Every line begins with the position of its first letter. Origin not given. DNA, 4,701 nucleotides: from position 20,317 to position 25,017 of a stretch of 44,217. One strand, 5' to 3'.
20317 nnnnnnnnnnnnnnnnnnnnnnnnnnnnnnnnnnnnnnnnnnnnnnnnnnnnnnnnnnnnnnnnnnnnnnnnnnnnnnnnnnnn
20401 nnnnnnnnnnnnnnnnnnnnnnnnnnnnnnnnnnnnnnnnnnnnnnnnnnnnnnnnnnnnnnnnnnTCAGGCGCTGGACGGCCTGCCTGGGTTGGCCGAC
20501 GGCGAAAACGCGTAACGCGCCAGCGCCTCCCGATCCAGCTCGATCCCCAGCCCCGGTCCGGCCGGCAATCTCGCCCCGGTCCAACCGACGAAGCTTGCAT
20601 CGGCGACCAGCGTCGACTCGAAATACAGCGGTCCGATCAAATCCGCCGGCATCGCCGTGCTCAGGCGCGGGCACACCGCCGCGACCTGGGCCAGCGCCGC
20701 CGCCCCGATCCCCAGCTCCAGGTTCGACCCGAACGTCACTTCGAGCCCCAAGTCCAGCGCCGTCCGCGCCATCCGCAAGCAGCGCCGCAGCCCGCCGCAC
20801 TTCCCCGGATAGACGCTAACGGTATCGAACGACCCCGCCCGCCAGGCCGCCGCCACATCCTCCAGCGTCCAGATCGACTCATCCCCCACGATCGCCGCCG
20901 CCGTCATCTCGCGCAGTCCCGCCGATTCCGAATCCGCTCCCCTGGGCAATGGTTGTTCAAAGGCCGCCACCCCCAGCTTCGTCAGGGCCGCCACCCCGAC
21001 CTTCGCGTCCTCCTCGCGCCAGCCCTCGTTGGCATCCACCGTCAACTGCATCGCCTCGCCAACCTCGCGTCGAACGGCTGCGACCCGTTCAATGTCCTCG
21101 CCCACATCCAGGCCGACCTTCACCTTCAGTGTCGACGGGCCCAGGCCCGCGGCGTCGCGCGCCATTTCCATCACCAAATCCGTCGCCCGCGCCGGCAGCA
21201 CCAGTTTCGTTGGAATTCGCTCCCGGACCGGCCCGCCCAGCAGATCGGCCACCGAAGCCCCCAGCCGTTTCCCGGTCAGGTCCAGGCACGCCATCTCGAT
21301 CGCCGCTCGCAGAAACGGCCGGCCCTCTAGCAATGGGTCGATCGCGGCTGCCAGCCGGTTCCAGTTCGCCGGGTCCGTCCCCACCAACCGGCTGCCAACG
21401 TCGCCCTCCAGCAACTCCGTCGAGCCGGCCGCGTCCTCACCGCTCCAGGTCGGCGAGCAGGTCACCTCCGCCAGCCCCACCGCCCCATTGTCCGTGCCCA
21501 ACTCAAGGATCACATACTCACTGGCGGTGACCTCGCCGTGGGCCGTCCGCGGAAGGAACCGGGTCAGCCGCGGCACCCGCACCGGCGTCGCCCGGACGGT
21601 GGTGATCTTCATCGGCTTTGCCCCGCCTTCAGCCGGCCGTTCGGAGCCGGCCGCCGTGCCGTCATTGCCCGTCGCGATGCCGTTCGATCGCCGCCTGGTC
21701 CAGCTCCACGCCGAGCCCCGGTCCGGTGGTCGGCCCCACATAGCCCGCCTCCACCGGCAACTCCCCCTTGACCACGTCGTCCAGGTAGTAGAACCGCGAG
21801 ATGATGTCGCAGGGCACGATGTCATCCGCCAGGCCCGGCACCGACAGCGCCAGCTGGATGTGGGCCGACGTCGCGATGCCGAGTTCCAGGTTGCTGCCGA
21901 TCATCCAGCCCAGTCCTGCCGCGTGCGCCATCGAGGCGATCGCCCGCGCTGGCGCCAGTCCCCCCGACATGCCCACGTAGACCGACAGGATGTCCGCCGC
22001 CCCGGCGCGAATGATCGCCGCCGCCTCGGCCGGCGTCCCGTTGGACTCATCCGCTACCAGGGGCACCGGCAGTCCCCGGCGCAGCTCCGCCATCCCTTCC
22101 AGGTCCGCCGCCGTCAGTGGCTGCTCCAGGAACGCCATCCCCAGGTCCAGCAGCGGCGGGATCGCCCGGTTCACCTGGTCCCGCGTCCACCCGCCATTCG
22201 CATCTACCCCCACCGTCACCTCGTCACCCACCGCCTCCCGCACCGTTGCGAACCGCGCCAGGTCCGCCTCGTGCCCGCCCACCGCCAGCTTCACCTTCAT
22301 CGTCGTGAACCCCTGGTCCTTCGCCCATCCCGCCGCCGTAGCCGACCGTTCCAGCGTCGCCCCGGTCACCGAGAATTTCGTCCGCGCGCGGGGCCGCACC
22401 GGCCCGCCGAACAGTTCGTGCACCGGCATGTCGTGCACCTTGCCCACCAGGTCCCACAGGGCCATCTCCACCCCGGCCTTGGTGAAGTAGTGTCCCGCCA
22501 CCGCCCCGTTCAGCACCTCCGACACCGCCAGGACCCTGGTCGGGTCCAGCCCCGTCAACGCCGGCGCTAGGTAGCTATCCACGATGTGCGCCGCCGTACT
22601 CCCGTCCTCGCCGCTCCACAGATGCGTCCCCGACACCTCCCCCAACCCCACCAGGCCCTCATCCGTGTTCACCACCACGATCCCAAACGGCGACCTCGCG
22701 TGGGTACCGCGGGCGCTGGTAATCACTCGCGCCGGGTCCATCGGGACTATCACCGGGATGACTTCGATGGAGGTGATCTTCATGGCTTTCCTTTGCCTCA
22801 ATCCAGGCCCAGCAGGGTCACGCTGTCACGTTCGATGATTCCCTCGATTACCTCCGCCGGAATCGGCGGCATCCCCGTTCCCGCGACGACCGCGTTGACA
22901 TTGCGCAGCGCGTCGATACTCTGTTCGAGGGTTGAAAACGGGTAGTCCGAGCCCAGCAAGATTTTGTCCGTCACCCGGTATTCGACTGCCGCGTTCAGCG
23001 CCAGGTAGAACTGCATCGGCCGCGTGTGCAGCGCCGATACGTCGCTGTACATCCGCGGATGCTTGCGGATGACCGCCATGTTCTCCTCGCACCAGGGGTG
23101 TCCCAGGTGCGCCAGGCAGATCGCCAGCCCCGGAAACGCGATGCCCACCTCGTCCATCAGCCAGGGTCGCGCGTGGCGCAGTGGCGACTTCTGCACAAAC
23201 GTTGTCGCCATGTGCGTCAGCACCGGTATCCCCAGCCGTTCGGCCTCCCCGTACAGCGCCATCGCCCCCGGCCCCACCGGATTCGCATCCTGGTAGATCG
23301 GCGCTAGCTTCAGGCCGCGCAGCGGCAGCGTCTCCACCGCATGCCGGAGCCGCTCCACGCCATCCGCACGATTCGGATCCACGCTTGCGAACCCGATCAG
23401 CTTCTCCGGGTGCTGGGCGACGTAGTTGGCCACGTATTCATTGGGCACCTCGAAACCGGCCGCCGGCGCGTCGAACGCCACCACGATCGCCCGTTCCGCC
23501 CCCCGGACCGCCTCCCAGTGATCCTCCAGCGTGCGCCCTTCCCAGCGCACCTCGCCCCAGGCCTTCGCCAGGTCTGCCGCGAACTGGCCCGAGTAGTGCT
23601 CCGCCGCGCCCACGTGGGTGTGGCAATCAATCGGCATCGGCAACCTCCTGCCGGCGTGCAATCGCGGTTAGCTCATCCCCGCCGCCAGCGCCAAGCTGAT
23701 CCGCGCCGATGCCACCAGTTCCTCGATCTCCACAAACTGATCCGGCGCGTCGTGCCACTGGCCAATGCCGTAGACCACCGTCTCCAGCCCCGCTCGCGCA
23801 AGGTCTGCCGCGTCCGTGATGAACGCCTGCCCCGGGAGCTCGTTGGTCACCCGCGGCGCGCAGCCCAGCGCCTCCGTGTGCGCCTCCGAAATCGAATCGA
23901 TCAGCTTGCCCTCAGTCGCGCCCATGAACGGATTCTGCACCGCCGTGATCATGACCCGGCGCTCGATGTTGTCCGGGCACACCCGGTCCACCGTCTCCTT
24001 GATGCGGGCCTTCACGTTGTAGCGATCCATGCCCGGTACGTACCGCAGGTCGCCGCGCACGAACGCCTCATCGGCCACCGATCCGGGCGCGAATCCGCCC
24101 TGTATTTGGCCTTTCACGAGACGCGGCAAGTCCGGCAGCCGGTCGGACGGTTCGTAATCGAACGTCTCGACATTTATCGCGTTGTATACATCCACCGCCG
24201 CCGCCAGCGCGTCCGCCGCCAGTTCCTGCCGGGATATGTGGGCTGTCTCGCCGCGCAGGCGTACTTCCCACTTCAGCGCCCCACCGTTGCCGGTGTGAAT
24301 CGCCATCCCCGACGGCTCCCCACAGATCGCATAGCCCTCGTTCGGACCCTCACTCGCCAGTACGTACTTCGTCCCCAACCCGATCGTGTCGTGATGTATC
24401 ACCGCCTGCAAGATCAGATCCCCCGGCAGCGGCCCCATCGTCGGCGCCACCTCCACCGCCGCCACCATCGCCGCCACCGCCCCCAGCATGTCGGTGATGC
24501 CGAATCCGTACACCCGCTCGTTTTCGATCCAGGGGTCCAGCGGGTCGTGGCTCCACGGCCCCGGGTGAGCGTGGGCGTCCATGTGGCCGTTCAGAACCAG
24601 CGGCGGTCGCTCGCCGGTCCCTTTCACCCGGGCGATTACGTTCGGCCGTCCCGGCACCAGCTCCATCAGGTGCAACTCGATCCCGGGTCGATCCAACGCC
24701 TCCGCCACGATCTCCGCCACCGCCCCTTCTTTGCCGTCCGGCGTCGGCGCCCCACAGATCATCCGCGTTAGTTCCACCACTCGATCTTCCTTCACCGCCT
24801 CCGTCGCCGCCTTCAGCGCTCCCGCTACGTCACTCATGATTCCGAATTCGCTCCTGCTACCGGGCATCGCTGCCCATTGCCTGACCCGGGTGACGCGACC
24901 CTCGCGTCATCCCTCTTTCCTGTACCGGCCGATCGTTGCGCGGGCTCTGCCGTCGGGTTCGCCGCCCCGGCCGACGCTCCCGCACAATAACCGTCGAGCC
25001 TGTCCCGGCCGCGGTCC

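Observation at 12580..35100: ~22.4 kb paralog-rich catabolic block: candidate undescribed lactone/lactam ring-opening and oxidative utilisation locus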

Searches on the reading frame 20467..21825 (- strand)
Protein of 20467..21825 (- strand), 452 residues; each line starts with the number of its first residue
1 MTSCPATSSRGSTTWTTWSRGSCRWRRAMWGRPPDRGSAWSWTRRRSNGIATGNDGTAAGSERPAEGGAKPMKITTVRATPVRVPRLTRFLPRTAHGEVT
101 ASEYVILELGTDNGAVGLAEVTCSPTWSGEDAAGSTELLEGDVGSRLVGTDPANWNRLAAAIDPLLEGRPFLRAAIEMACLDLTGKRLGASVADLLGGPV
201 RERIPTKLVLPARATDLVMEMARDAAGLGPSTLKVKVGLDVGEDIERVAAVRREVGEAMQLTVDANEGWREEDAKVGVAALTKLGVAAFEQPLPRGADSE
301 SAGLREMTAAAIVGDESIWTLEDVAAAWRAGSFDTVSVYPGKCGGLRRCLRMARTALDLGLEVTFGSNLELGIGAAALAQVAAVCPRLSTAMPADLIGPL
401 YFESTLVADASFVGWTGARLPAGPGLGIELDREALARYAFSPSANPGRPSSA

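Call 4: search_protein_families(library=pfam, proteins=[window:20467-21825:-], max_evalue=0.001)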
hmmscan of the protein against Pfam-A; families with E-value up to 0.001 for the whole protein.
window:20467-21825:- (452 aa): 2 families
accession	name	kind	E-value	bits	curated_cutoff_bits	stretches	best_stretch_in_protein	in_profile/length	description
PF13378.12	MR_MLE_C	-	3.8e-41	141.6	29.4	1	221-434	5-219/219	Enolase C-terminal domain-like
PF02746.21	MR_MLE_N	-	4.6e-15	56.3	22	1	93-197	17-117/117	Mandelate racemase / muconate lactonizing enzyme, N-terminal domain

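Call 24: search_protein_families(library=ncbifam, proteins=[window:20467-21612:-], max_evalue=0.001)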
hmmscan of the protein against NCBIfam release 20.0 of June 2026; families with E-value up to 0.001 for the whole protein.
window:20467-21612:- (381 aa): 18 families
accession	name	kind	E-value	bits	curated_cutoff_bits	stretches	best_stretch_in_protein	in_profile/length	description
TIGR02534.1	mucon_cyclo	subfamily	2.8e-50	171.4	334.95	1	23-367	19-365/368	muconate/chloromuconate family cycloisomerase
NF043002.1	HProlDhtase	equivalog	1.2e-34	119.8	500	1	1-364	1-359/366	cis-3-hydroxy-L-proline dehydratase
NF042940.1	racemase_DgcA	equivalog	2.9e-30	105.6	400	1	102-331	85-299/323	N-acetyl-D-Glu racemase DgcA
TIGR01928.1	menC_lowGC_arch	equivalog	9.7e-25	87.3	200.65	1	22-337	12-321/325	o-succinylbenzoate synthase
NF002782.0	PRK02901.1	equivalog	1.8e-24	86.4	288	1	81-320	39-264/328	o-succinylbenzoate synthase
NF041118.1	A_G_epim_Thtga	equivalog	9e-24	84.2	500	1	29-303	27-298/341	L-Ala-D/L-Glu epimerase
TIGR01927.1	menC_gam_Gplu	equivalog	1.2e-22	80.6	130.55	1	24-316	14-284/307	o-succinylbenzoate synthase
NF011708.0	PRK15129.1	equivalog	6.7e-20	71.4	343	1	101-331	87-304/321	L-Ala-D/L-Glu epimerase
NF047820.1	TalGalacDh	equivalog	3.8e-18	65.5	500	1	103-306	109-315/371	L-talarate/galactarate dehydratase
NF010624.0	PRK14017.1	equivalog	5.9e-18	65.1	311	1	32-367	14-360/382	galactonate dehydratase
NF040866.1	AraD_Arch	equivalog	6.2e-16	58.3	650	1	104-367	106-369/372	arabinonate dehydratase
NF040790.2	glucon_galact_dh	equivalog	2.1e-15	56.4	750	2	172-372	176-374/390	bifunctional D-gluconate/D-galactonate dehydratase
NF002739.0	PRK02714.1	equivalog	3e-15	56.5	259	1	144-317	119-293/320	o-succinylbenzoate synthase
NF003473.0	PRK05105.1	equivalog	4.5e-09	35.8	236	1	157-313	134-289/331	o-succinylbenzoate synthase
TIGR03247.1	glucar-dehydr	equivalog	6.4e-09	35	828.7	1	147-366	184-404/441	glucarate dehydratase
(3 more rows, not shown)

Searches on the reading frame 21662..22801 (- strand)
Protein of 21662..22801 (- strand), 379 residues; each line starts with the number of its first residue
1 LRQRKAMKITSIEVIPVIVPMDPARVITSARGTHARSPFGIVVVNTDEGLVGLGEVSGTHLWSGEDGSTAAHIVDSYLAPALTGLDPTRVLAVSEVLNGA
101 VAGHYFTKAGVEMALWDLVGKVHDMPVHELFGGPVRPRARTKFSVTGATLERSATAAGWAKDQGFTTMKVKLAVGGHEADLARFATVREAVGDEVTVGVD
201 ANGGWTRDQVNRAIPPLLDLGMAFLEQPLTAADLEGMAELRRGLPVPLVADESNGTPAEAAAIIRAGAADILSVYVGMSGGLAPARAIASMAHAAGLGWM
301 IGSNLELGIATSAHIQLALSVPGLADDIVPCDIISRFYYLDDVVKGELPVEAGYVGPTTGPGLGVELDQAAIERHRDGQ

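Call 5: search_protein_families(library=pfam, proteins=[window:21662-22801:-], max_evalue=0.001)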
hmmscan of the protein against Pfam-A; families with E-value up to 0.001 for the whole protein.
window:21662-22801:- (379 aa): 2 families
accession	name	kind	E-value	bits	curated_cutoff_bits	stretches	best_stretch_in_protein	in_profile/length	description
PF13378.12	MR_MLE_C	-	4.8e-54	183.8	29.4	1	154-370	4-218/219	Enolase C-terminal domain-like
PF02746.21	MR_MLE_N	-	2.1e-20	73.5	22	1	24-132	13-117/117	Mandelate racemase / muconate lactonizing enzyme, N-terminal domain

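Call 24: search_protein_families(library=ncbifam, proteins=[window:21662-22801:-], max_evalue=0.001)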
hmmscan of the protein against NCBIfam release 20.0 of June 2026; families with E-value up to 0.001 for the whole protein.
window:21662-22801:- (379 aa): 18 families
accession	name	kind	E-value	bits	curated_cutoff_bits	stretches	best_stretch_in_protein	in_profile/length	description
TIGR02534.1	mucon_cyclo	subfamily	2.7e-58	197.8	334.95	1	9-376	1-366/368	muconate/chloromuconate family cycloisomerase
NF043002.1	HProlDhtase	equivalog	6.2e-37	127.3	500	1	7-368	1-355/366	cis-3-hydroxy-L-proline dehydratase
NF010624.0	PRK14017.1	equivalog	7.7e-34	117.4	311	1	40-375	16-360/382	galactonate dehydratase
NF047820.1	TalGalacDh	equivalog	1.8e-30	106.1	500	1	8-371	8-360/371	L-talarate/galactarate dehydratase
NF041118.1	A_G_epim_Thtga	equivalog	2.5e-30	105.8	500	1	41-320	33-308/341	L-Ala-D/L-Glu epimerase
TIGR01928.1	menC_lowGC_arch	equivalog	1.2e-28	100.1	200.65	1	27-346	11-322/325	o-succinylbenzoate synthase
NF040866.1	AraD_Arch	equivalog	1.5e-27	96.6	650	1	109-376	105-370/372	arabinonate dehydratase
NF042940.1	racemase_DgcA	equivalog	7.3e-27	94.4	400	1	41-314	26-281/323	N-acetyl-D-Glu racemase DgcA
NF002782.0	PRK02901.1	equivalog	8.2e-25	87.5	288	1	160-355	98-288/328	o-succinylbenzoate synthase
NF043051.1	ManoateDhtManD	equivalog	9.1e-25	87.3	550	2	39-178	17-156/403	D-mannonate dehydratase ManD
NF011708.0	PRK15129.1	equivalog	7.1e-23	81.1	343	1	14-319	6-291/321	L-Ala-D/L-Glu epimerase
NF040790.2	glucon_galact_dh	equivalog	1e-22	80.6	750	1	110-376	96-370/390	bifunctional D-gluconate/D-galactonate dehydratase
TIGR01927.1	menC_gam_Gplu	equivalog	6.5e-22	78.2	130.55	1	25-319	10-280/307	o-succinylbenzoate synthase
NF011654.0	PRK15072.1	subfamily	5.1e-21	75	430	2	39-177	17-155/404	D-galactonate dehydratase family protein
NF011968.0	PRK15440.1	equivalog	5e-19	68.5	393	1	39-296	52-313/395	L-rhamnonate dehydratase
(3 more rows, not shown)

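Call 56: search_solved_structures(query=window:21662-22783:-, max_evalue=1e-30)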
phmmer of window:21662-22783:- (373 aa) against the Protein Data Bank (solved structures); distinct sequences matched with E-value up to 1e-30: 22.
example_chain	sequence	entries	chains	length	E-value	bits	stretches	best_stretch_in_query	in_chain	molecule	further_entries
2qde_A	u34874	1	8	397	2.2e-49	171.6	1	1-368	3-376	Mandelate racemase/muconate lactonizing enzyme family protein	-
4m0x_A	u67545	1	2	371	6.7e-49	170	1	7-369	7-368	Chloromuconate cycloisomerase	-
3i4k_A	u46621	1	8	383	6.8e-44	153.5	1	28-366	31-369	Muconate lactonizing enzyme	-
2p88_A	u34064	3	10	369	1.1e-43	152.8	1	1-366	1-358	Mandelate racemase/muconate lactonizing enzyme family protein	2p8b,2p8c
2chr_A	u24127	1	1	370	4.9e-40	140.9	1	1-368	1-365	CHLOROMUCONATE CYCLOISOMERASE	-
1jpm_A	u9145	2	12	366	4.4e-39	137.7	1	1-359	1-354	L-Ala-D/L-Glu Epimerase | similar to chloromuconate cycloisomerase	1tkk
1nu5_A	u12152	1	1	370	8.5e-38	133.5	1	4-367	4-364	Chloromuconate cycloisomerase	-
3ct2_A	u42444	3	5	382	1.8e-37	132.4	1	4-366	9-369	Muconate cycloisomerase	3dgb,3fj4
3my9_A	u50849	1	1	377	2e-37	132.3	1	35-367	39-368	Muconate cycloisomerase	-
2muc_A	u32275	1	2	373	4.3e-36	127.9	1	11-368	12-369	PROTEIN (MUCONATE CYCLOISOMERASE)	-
1muc_A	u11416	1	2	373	9.1e-36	126.8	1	11-365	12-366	MUCONATE LACTONIZING ENZYME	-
3muc_A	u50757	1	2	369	9.2e-36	126.8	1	11-364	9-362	PROTEIN (MUCONATE CYCLOISOMERASE)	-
1bkh_A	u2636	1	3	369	1e-35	126.7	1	11-364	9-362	MUCONATE LACTONIZING ENZYME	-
1f9c_A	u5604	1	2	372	1.2e-35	126.5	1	11-368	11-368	PROTEIN (MUCONATE CYCLOISOMERASE I)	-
3dg3_A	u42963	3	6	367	2e-35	125.7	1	1-370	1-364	Muconate cycloisomerase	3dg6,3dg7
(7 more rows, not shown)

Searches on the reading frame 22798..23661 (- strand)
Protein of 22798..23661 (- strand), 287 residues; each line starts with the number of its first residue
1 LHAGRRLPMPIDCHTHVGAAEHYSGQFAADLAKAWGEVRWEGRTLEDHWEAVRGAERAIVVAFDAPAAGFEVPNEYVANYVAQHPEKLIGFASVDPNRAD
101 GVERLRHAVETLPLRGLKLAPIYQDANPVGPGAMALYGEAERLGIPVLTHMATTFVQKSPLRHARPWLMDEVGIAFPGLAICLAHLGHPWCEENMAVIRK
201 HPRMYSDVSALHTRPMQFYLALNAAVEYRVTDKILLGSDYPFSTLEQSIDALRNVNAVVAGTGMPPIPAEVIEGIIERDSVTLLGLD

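Call 5: search_protein_families(library=pfam, proteins=[window:22798-23661:-], max_evalue=0.001)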
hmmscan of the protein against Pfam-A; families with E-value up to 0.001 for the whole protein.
window:22798-23661:- (287 aa): 1 family
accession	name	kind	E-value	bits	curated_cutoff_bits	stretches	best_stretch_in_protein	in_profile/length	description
PF04909.20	Amidohydro_2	-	5.6e-28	99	26.4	1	11-260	1-267/289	Amidohydrolase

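Call 24: search_protein_families(library=ncbifam, proteins=[window:22798-23661:-], max_evalue=0.001)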
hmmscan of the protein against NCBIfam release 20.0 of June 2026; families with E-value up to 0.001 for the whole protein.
window:22798-23661:- (287 aa): 0 families

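Call 57: search_solved_structures(query=window:22798-23637:-, max_evalue=0.00001)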
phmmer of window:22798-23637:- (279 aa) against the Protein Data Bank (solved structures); distinct sequences matched with E-value up to 0.00001: 1.
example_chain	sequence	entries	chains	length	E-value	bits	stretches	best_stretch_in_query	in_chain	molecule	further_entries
3irs_A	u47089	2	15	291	1.4e-06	31.1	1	43-239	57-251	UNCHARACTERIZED PROTEIN BB4693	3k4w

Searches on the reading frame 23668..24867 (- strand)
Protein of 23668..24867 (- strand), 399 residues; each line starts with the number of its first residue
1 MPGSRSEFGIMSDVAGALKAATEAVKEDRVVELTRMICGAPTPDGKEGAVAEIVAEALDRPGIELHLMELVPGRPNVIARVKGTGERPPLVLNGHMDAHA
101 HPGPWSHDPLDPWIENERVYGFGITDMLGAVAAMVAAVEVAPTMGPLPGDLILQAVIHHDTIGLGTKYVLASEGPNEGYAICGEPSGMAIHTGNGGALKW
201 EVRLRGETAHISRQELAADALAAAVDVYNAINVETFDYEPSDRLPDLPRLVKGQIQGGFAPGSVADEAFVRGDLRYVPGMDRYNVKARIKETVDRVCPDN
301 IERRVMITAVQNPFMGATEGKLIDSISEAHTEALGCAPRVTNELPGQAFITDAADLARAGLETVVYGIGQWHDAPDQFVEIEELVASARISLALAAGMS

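Call 5: search_protein_families(library=pfam, proteins=[window:23668-24867:-], max_evalue=0.001)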
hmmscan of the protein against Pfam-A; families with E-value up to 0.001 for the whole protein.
window:23668-24867:- (399 aa): 2 families
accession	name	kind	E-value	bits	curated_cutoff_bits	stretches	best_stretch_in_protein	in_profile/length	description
PF01546.33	Peptidase_M20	-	2.2e-13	51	24.6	1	91-394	1-203/206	Peptidase family M20/M25/M40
PF07687.19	M20_dimer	-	4.3e-11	43.1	21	1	193-298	2-104/107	Peptidase dimerisation domain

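Call 24: search_protein_families(library=ncbifam, proteins=[window:23668-24867:-], max_evalue=0.001)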
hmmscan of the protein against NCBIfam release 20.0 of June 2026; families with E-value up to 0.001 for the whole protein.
window:23668-24867:- (399 aa): 38 families (the best 25 are shown)
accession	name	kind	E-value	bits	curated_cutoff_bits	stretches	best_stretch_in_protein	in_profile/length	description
TIGR01910.1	DapE-ArgE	subfamily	5.6e-47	160.7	217.6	1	31-390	1-373/373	ArgE/DapE family deacylase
NF006365.0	PRK08588.1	subfamily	1.4e-35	123.3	289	1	26-383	5-365/383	succinyl-diaminopimelate desuccinylase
NF006399.0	PRK08651.1-2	equivalog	3.4e-33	115.3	381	1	43-388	23-394/405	succinyl-diaminopimelate desuccinylase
TIGR01892.1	AcOrn-deacetyl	equivalog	8.1e-32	110.7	297.7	1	49-388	19-358/365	acetylornithine deacetylase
NF005710.0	PRK07522.1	subfamily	1.1e-31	110.5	412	1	41-397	22-387/391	acetylornithine deacetylase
NF006400.0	PRK08651.1-3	equivalog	1.1e-28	100.1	374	1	75-395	71-403/410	succinyl-diaminopimelate desuccinylase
NF005373.0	PRK06915.1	equivalog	2.6e-26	92.6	428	1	73-390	79-409/422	peptidase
NF003474.0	PRK05111.1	equivalog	2.2e-24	86.1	460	1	38-386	23-368/383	acetylornithine deacetylase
NF006402.0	PRK08651.1-5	equivalog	1.7e-22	79.9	369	1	49-373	23-335/369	succinyl-diaminopimelate desuccinylase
TIGR01900.1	dapE-gram_pos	equivalog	3.9e-22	78.6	304.2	1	28-389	3-344/351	succinyl-diaminopimelate desuccinylase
NF009557.0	PRK13009.1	equivalog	4.1e-22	78.8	284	1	30-342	5-321/377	succinyl-diaminopimelate desuccinylase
NF006370.0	PRK08596.1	equivalog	4.7e-22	78.1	412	1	28-206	17-201/425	acetylornithine deacetylase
NF009555.0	PRK13004.1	equivalog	1.2e-21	77.1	321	1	19-290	7-276/399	YgeY family selenium metabolism-linked hydrolase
NF005306.0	PRK06837.1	subfamily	1e-20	74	376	1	73-382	82-405/427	ArgE/DapE family deacylase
NF009558.0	PRK13013.1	equivalog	1.8e-19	69.7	428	1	27-228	15-233/429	acetylornithine deacetylase/succinyl-diaminopimelate desuccinylase family protein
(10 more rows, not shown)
